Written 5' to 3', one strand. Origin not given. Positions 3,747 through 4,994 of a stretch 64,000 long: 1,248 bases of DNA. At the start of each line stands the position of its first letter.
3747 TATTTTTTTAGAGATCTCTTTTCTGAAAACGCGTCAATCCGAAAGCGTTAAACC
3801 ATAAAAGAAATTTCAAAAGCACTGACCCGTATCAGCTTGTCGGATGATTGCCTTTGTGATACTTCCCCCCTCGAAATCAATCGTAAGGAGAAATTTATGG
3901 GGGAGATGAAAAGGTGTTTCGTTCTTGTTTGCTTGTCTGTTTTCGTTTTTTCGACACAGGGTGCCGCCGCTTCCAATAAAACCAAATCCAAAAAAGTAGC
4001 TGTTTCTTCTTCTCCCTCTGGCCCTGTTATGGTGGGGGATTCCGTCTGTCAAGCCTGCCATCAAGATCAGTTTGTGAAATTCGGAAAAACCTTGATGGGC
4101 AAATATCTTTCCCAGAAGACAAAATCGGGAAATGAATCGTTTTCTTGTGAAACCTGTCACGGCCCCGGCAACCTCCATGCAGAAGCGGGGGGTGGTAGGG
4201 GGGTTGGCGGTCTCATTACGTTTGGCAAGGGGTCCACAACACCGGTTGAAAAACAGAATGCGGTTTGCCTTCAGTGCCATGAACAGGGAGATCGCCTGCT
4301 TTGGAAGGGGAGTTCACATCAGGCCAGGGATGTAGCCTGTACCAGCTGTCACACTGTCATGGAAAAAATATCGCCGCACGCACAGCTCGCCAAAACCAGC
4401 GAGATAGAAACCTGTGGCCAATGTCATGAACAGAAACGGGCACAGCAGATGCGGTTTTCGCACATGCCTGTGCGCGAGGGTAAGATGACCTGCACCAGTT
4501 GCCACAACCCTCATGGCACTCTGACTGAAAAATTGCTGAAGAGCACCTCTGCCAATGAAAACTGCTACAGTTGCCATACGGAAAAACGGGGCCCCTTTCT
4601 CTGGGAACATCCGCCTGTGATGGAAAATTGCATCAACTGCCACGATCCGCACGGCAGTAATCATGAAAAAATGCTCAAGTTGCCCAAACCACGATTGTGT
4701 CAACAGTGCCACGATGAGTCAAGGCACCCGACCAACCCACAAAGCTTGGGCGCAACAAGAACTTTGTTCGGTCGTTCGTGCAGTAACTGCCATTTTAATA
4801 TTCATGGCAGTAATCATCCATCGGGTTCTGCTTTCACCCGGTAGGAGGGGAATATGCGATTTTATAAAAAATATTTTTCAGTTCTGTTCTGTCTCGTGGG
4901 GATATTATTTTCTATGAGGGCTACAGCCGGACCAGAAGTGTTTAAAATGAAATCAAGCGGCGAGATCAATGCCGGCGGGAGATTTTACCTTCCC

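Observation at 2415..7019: Cyc2-like cytochrome-porin and an MtoAB/PioAB-type decaheme-barrel pair in tandem, abutting the N2O-reductase operon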

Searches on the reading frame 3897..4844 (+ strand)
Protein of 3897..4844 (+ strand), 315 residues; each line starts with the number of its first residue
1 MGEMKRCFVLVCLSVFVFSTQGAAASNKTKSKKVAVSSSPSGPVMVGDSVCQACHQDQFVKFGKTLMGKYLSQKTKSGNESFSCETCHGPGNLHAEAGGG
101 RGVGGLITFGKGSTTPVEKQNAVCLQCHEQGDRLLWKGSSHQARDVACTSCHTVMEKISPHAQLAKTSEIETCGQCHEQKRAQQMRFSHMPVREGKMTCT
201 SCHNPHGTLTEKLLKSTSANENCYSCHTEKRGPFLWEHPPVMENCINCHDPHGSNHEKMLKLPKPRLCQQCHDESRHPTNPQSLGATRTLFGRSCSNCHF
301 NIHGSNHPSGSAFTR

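Call 3: search_protein_families(library=pfam, proteins=[window:3897-4844:+], max_evalue=0.01)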
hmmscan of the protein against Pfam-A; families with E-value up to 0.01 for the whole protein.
window:3897-4844:+ (315 aa): 8 families
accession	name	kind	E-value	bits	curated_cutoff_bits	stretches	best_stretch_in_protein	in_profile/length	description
PF09699.15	Paired_CXXCH_1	-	3e-35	120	20.6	3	189-231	1-40/41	Doubled CXXCH motif (Paired_CXXCH_1)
PF22678.1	Cytochrom_c_NrfB-like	-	1.4e-15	58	27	2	84-176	1-89/89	Cytochrome c-type protein NrfB-like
PF14522.11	Cytochrome_C7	-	5.4e-15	55.4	24.8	2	187-250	3-67/67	Cytochrome c7 and related cytochrome c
PF14537.11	Cytochrom_c3_2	-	1.3e-10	42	25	1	141-228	2-79/79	Cytochrome c3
PF22113.1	Mtrc-MtrF_II-IV_dom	-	9.1e-10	38.8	30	1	35-92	107-167/176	Outer membrane cytochrome MtrC/MtrF-like, domains II/IV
PF02335.20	Cytochrom_C552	-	0.0001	21.8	24.1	0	135-182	234-287/438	Cytochrome c552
PF13435.11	Cytochrome_C554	-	0.00014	23.1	20.8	0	118-153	45-84/84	Cytochrome c554 and c-prime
PF02085.21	Cytochrom_CIII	-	0.0052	17.5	22.9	0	140-227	27-101/101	Class III cytochrome C family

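Call 4: search_protein_families(library=ncbifam, proteins=[window:3897-4844:+], max_evalue=0.01)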
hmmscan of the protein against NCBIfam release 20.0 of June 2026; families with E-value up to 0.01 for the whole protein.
window:3897-4844:+ (315 aa): 12 families
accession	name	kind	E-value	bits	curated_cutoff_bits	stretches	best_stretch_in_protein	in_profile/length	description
TIGR03508.1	decahem_SO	subfamily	2.2e-79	266.6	192.2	1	47-309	1-258/258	DmsE family decaheme c-type cytochrome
NF041028.1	decahem_GSU2203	exception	3e-69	233.7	325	1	23-311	11-307/317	GSU2203 family decaheme c-type cytochrome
TIGR01905.1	paired_CXXCH_1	subfamily_domain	2.2e-27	94.7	25.2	2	189-230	1-39/41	doubled CXXCH domain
NF008659.0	PRK11659.1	equivalog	1.5e-18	67.1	184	1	17-185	18-175/188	cytochrome c nitrite reductase pentaheme subunit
NF049875.1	NetB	exception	8.9e-15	55.1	380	1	21-184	48-203/211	Nrf-like electron transfer protein NetB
TIGR03146.1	cyt_nit_nrfB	equivalog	3.8e-13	50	166.6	1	48-180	11-144/145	cytochrome c nitrite reductase pentaheme subunit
TIGR03153.1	cytochr_NrfH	equivalog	1.2e-08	35.1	134.2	2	163-277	21-138/138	cytochrome c nitrite reductase small subunit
NF045713.1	CxxCH_16_HmcA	equivalog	9.7e-06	24.4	400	1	193-277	171-257/541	sulfate respiration complex hexadecaheme cytochrome HmcA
TIGR04257.1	nanowire_3heme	domain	1.1e-05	25.5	40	1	133-183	12-64/75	c(7)-type cytochrome triheme domain-containing protein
NF041198.1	UshA_like_PCGU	equivalog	9.1e-05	21.2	275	1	81-130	472-510/519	UshA-like (seleno)protein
NF045722.1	c3_cytochr_TmcA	equivalog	0.00077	19.3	114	1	161-233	48-117/125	acidic tetraheme cytochrome c3 TmcA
NF043011.1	CytC7_Geobact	equivalog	0.0096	16.4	120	1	183-233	31-81/89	cytochrome c7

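Call 43: search_solved_structures(query=window:3897-4844:+, max_evalue=0.001, show_alignments=1)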
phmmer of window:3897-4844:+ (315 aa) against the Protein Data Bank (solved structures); distinct sequences matched with E-value up to 0.001: 2.
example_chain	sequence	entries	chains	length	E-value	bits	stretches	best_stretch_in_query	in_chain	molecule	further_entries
6r2q_A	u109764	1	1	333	9e-71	242.1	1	47-313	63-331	Cystathionine beta-synthase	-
2ozy_A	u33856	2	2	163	3.3e-09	39.9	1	48-183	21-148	Cytochrome c-type protein nrfB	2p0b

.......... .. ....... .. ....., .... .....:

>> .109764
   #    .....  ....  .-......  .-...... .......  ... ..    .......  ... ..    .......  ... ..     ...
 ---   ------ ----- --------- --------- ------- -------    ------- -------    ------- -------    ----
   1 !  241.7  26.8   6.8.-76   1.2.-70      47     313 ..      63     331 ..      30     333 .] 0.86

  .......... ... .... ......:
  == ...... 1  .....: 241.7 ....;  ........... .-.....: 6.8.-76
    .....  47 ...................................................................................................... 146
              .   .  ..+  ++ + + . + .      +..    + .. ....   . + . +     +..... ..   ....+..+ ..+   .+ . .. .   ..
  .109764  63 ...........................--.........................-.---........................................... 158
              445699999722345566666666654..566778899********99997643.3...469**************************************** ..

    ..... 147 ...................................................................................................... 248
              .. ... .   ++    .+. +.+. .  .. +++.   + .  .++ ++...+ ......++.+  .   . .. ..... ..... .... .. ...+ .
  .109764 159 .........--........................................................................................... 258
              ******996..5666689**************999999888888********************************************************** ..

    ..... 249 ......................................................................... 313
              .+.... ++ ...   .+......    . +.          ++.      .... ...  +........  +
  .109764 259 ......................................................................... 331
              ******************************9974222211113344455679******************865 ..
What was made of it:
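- Checked: It scores 266.6 bits on TIGR03508 (cutoff 192.2; call 4) and E 9e-71 against MtrA of PDB 6R2Q (call 43).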

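Call 85: find_related_loci(query=A5, collection=genome_contigs, flank=10000)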
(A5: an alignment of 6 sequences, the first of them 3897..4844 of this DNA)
Query A5 (315 aa) in genome_contigs; peptide patterns used: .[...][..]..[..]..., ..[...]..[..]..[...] (x = any residue, [..] = any of these).
600 stretches matched a pattern (row limit reached: there are more); 572 encode a relative of the query (tblastn E <= 1e-3); the best 80 are kept; 80 distinct loci.
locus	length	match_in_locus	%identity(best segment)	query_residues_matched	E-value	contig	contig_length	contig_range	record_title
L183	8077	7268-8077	63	47-314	1e-117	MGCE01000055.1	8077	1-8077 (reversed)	MAG: Candidatus Rokubacteria bacterium RIFCSPLOWO2_02_FULL_72_37 rifcsplowo2_02_scaffold_18456, whole genome shotgun seq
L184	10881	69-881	64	45-315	6e-110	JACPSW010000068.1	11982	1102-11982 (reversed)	MAG: Candidatus Rokuibacteriota bacterium isolate NC_groundwater_716_Ag_S-0.2um_69_13 S36_SO-2_scaffold_210093, whole ge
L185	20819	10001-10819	56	45-315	1e-103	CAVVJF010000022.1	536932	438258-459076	MAG: uncultured Candidatus Rokubacteria bacterium isolate MFD04850.bin.2.326 genome assembly, contig: contig_7517, whole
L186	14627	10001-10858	53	26-315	1e-99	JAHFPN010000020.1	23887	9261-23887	MAG: Hyphomicrobiales bacterium isolate nzgw528 NODE_1770_length_23888_cov_4.135903, whole genome shotgun sequence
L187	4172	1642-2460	55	43-315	1e-99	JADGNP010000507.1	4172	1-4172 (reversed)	MAG: Candidatus Sulfotelmatobacter sp. isolate Chersky.24_37 contig-100_11389, whole genome shotgun sequence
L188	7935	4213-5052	53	32-315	5e-98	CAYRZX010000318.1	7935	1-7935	MAG TPA_asm: uncultured Gemmatimonas sp. isolate binchicken_co21_402 genome assembly, contig: NODE_9076_length_7935_cov_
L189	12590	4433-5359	50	1-315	6e-106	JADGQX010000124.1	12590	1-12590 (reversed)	MAG: Gemmatimonadetes bacterium isolate Chersky.3_43 contig-100_2269, whole genome shotgun sequence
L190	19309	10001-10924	51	29-315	1e-96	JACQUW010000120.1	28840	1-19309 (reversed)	MAG: Deltaproteobacteria bacterium isolate NC_groundwater_1447_Ag_S-0.65um_55_23 S_p65_S5_coassembly_k141_1527538, whole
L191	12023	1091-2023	49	18-315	9e-95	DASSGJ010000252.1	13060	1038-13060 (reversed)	MAG TPA_asm: Candidatus Acidoferrum sp. isolate SMAG_U1030 k141_495177, whole genome shotgun sequence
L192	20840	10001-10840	53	46-315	4e-94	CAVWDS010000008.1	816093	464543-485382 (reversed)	MAG: uncultured Acidobacteriota bacterium isolate MFD01299.bin.2.212 genome assembly, contig: contig_6312, whole genome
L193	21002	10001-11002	47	3-315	4e-93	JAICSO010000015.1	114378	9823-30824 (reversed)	MAG: Acidobacteriales bacterium isolate GZL_HYHR_2_bin.60 k141_3079086_length_114378_cov_21.6632, whole genome shotgun s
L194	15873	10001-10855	52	46-315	9e-93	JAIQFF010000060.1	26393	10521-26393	MAG: Terriglobia bacterium isolate SRVP_23 SR-VP_26_10_2019_C_20cm_scaffold_3148, whole genome shotgun sequence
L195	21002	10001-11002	48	10-315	6e-91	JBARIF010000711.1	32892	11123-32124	MAG: Terriglobales bacterium isolate MFD06124_ilm_asm_bin8 k127_101276, whole genome shotgun sequence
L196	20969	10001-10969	44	4-315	9e-89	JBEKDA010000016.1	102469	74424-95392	MAG: Bryobacteraceae bacterium isolate SPRUCE 172 SPRUCE_172_16, whole genome shotgun sequence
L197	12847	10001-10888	52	18-315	7e-89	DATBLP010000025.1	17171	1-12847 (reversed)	MAG TPA_asm: Burkholderiales bacterium isolate SMAG_U3975 k141_452474, whole genome shotgun sequence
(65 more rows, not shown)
